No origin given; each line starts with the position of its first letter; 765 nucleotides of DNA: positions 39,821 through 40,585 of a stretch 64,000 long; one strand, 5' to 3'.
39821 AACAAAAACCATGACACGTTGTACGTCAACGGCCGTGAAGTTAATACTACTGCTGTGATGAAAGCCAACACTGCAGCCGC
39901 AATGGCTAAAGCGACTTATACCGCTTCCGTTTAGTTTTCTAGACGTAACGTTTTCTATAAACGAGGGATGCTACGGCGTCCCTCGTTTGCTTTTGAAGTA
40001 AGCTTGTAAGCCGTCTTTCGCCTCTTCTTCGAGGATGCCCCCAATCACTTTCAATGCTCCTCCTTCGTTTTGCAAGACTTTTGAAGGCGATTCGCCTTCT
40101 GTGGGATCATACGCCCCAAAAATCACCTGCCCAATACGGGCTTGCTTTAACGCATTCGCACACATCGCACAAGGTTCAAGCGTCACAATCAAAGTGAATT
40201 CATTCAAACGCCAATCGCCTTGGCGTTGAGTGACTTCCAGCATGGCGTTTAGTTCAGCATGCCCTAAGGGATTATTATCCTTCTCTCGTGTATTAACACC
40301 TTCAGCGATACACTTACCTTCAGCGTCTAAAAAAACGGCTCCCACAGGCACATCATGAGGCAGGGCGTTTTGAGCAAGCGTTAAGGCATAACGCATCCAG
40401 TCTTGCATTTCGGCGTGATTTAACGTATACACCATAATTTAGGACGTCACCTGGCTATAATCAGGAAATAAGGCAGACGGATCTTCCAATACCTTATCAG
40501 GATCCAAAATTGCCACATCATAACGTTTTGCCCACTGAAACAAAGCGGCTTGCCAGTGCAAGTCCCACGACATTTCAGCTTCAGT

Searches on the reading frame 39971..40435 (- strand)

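Call 20: search_protein_families(library=pfam, proteins=[window:39971-40435:-], max_evalue=0.001)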
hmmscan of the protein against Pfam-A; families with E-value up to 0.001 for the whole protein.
window:39971-40435:- (154 aa): 3 families
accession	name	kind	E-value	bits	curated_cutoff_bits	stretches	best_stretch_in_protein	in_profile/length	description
PF00383.29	dCMP_cyt_deam_1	-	3.2e-25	88.4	25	1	10-107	4-101/102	Cytidine and deoxycytidylate deaminase zinc-binding region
PF14437.12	MafB19-deam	-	4.5e-23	82.2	27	1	9-119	2-112/142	MafB19-like deaminase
PF14439.12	Bd3614-deam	-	2.3e-08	34.4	38.5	1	28-97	7-75/113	Bd3614-like deaminase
